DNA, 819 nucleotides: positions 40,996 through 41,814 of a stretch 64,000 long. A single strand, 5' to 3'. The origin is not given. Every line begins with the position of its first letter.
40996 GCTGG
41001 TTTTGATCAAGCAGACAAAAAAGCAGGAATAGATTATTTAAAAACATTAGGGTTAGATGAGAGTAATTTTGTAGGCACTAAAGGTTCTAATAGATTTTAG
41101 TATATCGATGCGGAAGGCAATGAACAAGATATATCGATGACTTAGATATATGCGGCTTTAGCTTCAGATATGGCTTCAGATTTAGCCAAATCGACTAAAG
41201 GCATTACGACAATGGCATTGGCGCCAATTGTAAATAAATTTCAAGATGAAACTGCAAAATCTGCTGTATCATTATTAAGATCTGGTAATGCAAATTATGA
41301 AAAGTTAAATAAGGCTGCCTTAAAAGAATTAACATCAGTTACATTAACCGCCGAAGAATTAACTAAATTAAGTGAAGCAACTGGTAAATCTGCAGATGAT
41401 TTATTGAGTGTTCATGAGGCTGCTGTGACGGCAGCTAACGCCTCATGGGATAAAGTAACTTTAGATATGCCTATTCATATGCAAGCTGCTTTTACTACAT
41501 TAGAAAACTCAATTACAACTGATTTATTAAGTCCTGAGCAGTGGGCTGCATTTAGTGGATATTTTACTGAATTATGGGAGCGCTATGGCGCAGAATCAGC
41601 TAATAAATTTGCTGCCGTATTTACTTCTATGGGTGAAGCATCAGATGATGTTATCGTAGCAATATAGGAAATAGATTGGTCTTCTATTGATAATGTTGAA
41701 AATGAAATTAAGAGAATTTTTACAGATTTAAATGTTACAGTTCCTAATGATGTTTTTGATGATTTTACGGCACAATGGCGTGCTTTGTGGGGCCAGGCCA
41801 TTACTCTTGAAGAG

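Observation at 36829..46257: Exceptionally long tape measure protein (about 3140 aa) encoded with dozens of TAG codons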

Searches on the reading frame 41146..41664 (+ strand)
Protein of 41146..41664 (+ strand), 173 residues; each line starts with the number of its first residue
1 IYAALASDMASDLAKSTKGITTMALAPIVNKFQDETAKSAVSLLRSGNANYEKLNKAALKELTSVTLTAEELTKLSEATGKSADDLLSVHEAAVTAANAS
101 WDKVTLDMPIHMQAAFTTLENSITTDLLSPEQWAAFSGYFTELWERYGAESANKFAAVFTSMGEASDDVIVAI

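Call 26: find_related_loci(query=window:41146-41664:+, collection=viral_contigs, flank=10000)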
Query seq(173 aa) (173 aa) in viral_contigs; peptide patterns used: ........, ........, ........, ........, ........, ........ (x = any residue, [..] = any of these).
36 stretches matched a pattern, but none encodes a relative of the query by tblastn (E <= 1e-3).
